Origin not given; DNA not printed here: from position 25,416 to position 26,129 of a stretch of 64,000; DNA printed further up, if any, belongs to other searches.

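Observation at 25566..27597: Degenerate GGDEF-like module present both as a stand-alone 137-aa protein and as the N-terminal domain of the priming sugar-1-P transferase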

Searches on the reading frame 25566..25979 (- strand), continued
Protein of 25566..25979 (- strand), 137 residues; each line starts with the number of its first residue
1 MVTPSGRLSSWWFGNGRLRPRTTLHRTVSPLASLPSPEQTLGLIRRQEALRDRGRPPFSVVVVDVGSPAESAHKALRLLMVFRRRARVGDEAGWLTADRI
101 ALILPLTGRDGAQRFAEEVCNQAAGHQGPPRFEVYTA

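Call 76: find_encoding_contigs(protein=P0138, flank=4000, max_places=3)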
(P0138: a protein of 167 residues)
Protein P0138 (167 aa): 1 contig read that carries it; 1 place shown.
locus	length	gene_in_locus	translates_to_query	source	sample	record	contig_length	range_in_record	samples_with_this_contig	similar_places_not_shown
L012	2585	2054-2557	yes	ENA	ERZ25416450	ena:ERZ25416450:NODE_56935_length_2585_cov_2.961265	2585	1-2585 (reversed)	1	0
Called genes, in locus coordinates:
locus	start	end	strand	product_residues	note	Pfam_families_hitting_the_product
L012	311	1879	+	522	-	PF13807:GNVR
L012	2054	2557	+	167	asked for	-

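Call 83: list_cluster_members(proteins=[P0128, P0129, P0130, P0141, P0154, P0161, P0195, P0204, P0265, P0137])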
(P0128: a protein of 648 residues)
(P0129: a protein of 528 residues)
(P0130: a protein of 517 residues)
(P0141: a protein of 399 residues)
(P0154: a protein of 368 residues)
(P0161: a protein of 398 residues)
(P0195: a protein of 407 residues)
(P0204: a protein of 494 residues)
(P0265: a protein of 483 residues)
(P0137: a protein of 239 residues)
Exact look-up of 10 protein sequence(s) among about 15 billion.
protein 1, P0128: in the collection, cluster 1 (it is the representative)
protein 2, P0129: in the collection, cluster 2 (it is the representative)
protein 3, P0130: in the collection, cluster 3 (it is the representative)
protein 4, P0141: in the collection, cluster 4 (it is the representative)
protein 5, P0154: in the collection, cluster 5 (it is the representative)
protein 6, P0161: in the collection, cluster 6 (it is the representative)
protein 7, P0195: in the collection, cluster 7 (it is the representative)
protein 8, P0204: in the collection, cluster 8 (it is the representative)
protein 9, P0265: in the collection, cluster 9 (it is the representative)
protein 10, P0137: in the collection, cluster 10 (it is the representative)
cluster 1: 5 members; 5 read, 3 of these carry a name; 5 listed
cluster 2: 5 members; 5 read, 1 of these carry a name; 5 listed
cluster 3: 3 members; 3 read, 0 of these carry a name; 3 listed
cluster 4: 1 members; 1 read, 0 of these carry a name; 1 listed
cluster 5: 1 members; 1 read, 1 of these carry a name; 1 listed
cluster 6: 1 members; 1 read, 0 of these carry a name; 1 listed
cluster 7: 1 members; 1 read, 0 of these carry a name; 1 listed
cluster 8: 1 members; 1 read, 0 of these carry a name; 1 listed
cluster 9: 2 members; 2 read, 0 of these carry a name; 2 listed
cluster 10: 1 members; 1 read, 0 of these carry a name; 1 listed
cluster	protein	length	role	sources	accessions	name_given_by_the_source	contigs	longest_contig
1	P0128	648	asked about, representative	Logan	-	-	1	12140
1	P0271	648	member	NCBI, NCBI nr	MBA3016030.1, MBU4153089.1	MAG: sugar transferase [Proteobacteria bacterium] | hypothetical protein [Desulfobulbaceae bacterium]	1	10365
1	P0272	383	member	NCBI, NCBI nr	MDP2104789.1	MAG: hypothetical protein Q8J76_02250, partial [Desulfobulbaceae bacterium] | hypothetical protein [Desulfobulbaceae bacterium]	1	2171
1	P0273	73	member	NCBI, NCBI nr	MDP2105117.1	MAG: sugar transferase, partial [Desulfobulbaceae bacterium] | sugar transferase [Desulfobulbaceae bacterium]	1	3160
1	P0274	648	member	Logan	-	-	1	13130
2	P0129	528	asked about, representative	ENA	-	-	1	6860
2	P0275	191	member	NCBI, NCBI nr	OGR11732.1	MAG: hypothetical protein A2341_09325 [Deltaproteobacteria bacterium RIFOXYB12_FULL_58_9]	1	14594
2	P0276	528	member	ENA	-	-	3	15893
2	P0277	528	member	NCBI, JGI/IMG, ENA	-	-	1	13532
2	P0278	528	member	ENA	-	-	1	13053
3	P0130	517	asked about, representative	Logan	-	-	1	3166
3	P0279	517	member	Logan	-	-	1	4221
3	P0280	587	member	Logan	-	-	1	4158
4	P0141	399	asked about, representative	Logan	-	-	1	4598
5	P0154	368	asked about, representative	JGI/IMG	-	lipopolysaccharide/colanic/teichoic acid biosynthesis glycosyltransferase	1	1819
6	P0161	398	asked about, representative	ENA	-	-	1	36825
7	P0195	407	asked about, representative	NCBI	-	-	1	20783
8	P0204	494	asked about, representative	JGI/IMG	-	-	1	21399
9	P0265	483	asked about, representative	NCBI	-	-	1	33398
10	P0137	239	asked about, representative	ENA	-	-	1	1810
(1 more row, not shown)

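Call 88: search_protein_families(library=pfam, proteins=[P0240, P0209, P0168, P0242, P0156, P0137, P0204, P0265, P0214, P0128], max_evalue=0.01)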
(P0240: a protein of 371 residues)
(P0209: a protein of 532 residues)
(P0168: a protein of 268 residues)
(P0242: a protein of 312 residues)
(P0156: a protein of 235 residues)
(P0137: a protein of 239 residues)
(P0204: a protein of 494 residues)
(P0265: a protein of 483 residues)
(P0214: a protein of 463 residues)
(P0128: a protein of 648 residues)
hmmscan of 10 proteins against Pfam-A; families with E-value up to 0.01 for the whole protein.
P0240 (371 aa): 2 families
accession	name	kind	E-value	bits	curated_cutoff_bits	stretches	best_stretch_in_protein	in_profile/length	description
PF00072.30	Response_reg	-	1.1e-16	61.4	30.2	1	14-97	24-106/111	Response regulator receiver domain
PF07238.19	PilZ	-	2.3e-09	37.9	22.5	1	269-362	2-86/102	PilZ domain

P0209 (532 aa): 3 families
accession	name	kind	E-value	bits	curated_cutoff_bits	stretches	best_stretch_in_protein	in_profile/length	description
PF03808.19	Glyco_tran_WecG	-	5.2e-58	196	27.4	1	344-513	2-168/168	Glycosyl transferase WecG/TagA/CpsF family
PF17853.6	GGDEF_2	-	3e-07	31.1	24.5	1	155-228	20-87/116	GGDEF-like domain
PF00990.26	GGDEF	-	0.0098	16.1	23.8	0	180-220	65-105/161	Diguanylate cyclase, GGDEF domain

P0168 (268 aa): 0 families

P0242 (312 aa): 0 families

P0156 (235 aa): 0 families

P0137 (239 aa): 0 families

P0204 (494 aa): 1 family
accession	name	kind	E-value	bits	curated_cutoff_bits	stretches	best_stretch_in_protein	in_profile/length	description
PF02397.22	Bac_transf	-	4.5e-62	209.2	27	1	301-488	1-178/179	Bacterial sugar transferase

P0265 (483 aa): 2 families
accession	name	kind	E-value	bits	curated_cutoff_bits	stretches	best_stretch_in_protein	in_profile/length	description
PF02397.22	Bac_transf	-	4.3e-61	206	27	1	290-477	1-178/179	Bacterial sugar transferase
PF00990.26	GGDEF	-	0.0093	16.2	23.8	0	65-118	59-112/161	Diguanylate cyclase, GGDEF domain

P0214 (463 aa): 1 family
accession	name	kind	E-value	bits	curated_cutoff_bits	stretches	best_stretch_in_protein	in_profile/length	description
PF02397.22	Bac_transf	-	3.8e-57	193.2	27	1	260-456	1-178/179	Bacterial sugar transferase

P0128 (648 aa): 2 families
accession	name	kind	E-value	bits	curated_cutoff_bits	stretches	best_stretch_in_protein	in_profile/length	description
PF02397.22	Bac_transf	-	2.9e-63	213.1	27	1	449-640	1-178/179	Bacterial sugar transferase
PF00990.26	GGDEF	-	2e-07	31.4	23.8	0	194-238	60-104/161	Diguanylate cyclase, GGDEF domain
